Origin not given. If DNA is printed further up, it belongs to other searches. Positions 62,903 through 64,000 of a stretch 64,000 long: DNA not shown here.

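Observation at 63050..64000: Asd-family paralog with NPHPVT in place of the catalytic NPNC(S/T)T motif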

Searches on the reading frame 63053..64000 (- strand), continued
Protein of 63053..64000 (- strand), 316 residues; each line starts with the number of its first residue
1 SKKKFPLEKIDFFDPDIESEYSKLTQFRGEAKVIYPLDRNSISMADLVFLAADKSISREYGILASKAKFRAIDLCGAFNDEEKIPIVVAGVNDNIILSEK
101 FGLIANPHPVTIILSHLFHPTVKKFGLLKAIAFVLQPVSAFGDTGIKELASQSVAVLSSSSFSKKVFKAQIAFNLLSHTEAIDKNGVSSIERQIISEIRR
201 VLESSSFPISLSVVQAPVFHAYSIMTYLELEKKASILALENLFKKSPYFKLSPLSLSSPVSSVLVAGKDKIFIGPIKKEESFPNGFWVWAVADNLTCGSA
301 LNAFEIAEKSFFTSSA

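Call 15: search_solved_structures(query=P0001, max_evalue=0.01, show_alignments=5)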
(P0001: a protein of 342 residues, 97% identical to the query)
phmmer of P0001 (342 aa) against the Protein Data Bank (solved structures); distinct sequences matched with E-value up to 0.01: 8.
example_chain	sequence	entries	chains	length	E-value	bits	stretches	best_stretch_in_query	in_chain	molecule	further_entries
2yv3_A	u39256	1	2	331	1.5e-31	113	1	8-335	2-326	Aspartate-semialdehyde dehydrogenase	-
2hjs_A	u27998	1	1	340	9e-31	110.5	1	7-334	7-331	USG-1 protein homolog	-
2qz9_A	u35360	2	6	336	3.3e-29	105.3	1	8-334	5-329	Aspartate-semialdehyde dehydrogenase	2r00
8juo_A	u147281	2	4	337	3.6e-27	98.6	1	8-335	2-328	Aspartate-semialdehyde dehydrogenase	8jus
2gyy_A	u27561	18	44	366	1.2e-23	87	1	9-335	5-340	Aspartate beta-semialdehyde dehydrogenase | Aspartate-semialdehyde dehydrogenase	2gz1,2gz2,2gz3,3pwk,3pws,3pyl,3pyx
3tz6_A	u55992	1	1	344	3.7e-18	69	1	9-334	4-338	Aspartate-semialdehyde dehydrogenase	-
3vos_A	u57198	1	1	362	3.8e-18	69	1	9-334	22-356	Aspartate-semialdehyde dehydrogenase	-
1ys4_A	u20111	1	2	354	0.00038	23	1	60-176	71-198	Aspartate-semialdehyde dehydrogenase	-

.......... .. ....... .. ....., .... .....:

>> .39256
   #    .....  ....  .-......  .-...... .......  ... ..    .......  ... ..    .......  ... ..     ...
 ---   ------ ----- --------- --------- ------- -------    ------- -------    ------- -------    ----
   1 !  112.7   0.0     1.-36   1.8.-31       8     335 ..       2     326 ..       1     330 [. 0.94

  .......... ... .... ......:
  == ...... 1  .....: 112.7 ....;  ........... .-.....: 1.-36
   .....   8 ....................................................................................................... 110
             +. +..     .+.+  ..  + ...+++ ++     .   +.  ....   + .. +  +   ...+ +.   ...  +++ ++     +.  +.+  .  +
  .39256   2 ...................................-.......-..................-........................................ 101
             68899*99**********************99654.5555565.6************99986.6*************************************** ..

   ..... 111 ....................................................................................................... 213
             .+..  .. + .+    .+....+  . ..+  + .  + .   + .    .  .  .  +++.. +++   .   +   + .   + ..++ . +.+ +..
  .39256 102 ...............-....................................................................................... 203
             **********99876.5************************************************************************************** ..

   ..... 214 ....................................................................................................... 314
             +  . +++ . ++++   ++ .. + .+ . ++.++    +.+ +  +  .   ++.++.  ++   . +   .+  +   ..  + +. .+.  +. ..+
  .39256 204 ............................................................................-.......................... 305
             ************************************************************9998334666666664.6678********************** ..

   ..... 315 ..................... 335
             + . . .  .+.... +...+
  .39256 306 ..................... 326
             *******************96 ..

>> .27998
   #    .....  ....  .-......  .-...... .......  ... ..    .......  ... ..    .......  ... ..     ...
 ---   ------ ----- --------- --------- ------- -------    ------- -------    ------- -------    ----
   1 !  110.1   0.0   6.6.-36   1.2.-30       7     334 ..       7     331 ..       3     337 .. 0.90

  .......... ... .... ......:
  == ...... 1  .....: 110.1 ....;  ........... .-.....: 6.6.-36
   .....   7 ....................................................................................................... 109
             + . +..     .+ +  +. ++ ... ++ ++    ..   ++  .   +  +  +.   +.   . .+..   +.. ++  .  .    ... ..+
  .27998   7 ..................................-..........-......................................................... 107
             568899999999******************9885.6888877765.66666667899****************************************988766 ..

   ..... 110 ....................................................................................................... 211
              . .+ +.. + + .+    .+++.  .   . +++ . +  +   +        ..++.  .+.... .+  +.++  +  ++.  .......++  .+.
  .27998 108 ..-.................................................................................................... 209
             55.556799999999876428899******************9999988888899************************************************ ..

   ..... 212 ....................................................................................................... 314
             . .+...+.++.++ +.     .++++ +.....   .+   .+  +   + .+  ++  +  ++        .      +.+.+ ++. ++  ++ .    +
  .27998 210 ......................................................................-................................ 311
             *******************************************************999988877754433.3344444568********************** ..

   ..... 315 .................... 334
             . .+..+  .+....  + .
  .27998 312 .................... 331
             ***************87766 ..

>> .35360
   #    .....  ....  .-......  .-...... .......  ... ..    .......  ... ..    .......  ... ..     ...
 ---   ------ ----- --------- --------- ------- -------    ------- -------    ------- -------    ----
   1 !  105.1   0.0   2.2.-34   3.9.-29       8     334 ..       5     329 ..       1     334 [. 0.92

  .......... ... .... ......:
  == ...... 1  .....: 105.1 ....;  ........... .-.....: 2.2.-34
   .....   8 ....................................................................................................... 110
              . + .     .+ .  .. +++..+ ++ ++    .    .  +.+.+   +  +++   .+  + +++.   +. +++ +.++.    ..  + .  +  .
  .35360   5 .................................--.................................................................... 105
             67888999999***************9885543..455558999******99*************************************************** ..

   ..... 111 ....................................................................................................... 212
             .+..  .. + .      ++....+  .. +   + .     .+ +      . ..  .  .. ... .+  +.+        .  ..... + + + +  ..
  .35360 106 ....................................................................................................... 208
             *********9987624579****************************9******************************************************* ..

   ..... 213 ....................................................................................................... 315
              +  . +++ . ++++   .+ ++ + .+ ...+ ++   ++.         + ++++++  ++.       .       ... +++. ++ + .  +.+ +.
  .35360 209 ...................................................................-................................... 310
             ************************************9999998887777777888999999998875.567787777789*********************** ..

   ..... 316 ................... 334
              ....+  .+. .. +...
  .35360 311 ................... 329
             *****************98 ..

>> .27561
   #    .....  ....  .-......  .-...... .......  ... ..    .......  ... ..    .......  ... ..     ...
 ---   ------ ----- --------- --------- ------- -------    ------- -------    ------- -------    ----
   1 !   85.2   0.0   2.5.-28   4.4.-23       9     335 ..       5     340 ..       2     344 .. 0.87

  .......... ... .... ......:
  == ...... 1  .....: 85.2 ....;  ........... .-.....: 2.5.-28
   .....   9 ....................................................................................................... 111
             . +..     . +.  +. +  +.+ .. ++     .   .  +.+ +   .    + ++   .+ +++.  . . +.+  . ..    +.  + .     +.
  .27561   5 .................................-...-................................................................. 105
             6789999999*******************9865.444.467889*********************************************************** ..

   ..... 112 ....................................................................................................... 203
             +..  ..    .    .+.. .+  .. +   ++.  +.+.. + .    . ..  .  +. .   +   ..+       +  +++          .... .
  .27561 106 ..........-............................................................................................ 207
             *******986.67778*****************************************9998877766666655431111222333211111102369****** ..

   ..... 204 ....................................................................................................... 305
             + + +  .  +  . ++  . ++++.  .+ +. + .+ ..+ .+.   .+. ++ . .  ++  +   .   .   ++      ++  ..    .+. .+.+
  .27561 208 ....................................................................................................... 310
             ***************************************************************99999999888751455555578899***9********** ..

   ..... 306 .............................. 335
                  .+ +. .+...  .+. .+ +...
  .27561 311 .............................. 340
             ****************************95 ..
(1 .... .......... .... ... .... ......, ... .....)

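Call 20: search_protein_representatives(protein=P0001)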
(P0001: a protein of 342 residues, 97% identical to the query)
Query: 342 residues. Proteins with E-value up to 0.001 (for the whole library): 4206; up to 1e-10: 2259; up to 1e-30: 133. The best 150 are listed.
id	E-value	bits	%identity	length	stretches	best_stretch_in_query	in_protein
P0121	4.2e-99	348.1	48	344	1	2-335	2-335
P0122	7.3e-93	327.6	54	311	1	1-273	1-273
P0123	1.7e-83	296.8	54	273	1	71-336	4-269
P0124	3.5e-82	292.5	44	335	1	10-336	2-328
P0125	1.2e-58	215.2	43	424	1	4-339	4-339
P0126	7.5e-58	212.6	46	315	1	4-259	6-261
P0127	7.3e-55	202.8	36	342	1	8-335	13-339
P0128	1.6e-54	201.6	38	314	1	13-334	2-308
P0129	2.2e-53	197.9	36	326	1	5-335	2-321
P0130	2.3e-53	197.9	58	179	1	4-179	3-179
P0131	1.1e-51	192.3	49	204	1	140-336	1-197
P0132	4.0e-51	190.5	33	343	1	9-335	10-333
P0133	7.8e-48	179.7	36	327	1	5-333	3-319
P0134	1.1e-47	179.2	31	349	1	4-336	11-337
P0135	2.0e-44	168.5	52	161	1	183-335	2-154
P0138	3.0e-43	164.6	31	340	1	7-338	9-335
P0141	9.4e-41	156.4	31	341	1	4-334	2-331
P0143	6.6e-40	153.6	30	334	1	7-334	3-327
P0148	3.2e-38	148.1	27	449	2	8-335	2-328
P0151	1.1e-37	146.3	29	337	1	7-335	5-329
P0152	1.1e-37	146.3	31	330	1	5-333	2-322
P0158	2.5e-36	141.9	31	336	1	5-334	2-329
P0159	2.7e-36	141.8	32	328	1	6-335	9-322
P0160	3.4e-36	141.4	30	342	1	4-334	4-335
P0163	5.6e-36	140.7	33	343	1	7-337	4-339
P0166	7.9e-36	140.3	33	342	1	5-335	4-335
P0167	8.8e-36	140.1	31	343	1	9-336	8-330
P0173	8.5e-35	136.9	32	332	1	8-339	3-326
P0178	1.6e-34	135.9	30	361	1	8-339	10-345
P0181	1.8e-34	135.8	29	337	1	9-334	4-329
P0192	1.1e-33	133.2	31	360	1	7-337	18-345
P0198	4.1e-33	131.3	27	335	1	5-337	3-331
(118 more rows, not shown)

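Call 22: list_cluster_members(proteins=[P0121, P0124, P0127, P0129, P0132, P0134, P0138, P0167, P0178, P0192])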
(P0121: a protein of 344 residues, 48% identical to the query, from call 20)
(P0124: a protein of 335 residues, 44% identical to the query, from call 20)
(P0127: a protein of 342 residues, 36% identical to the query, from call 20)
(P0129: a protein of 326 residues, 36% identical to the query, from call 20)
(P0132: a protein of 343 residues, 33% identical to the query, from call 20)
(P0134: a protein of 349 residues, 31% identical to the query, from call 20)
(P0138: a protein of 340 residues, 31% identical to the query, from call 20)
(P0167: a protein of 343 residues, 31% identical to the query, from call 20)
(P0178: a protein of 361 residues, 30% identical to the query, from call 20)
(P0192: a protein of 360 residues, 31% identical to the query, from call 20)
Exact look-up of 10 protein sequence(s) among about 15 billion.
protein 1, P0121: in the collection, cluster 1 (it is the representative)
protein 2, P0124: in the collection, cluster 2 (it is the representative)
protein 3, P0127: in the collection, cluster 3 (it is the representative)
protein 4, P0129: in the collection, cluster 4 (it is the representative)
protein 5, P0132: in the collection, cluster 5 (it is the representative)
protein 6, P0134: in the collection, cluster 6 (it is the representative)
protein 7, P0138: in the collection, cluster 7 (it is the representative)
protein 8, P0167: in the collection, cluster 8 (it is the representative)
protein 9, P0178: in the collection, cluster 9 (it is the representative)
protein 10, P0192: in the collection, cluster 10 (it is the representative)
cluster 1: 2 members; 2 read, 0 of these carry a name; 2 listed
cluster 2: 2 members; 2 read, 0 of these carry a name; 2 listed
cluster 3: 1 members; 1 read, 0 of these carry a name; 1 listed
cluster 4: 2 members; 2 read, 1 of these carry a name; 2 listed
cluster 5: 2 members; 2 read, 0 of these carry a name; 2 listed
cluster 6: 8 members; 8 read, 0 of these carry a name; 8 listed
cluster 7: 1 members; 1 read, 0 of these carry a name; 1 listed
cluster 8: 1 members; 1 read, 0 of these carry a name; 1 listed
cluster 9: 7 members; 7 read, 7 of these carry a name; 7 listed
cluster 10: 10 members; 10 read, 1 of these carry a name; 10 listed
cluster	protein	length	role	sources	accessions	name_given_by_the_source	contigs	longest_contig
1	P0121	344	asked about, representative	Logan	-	-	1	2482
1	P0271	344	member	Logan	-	-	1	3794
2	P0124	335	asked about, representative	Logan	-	-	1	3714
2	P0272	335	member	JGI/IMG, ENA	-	-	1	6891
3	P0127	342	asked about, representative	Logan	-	-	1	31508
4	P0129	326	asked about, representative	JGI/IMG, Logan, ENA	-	-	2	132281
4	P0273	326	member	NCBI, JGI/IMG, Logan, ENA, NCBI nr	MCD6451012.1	MAG: hypothetical protein J7L64_01420 [Acidobacteria bacterium] | hypothetical protein [Acidobacteriota bacterium]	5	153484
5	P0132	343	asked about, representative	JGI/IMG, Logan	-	-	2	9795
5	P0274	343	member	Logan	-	-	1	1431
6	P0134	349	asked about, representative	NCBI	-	-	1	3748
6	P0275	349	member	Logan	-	-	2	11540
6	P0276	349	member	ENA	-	-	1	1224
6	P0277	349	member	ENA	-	-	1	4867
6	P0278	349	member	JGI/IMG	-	-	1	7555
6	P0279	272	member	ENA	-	-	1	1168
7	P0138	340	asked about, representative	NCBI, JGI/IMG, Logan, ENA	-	-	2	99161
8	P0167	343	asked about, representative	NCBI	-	-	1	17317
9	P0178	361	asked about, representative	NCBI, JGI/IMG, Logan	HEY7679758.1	MAG TPA: Asd/ArgC dimerization domain-containing protein [Terriglobia bacterium] | aspartate-semialdehyde dehydrogenase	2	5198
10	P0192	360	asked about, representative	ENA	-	-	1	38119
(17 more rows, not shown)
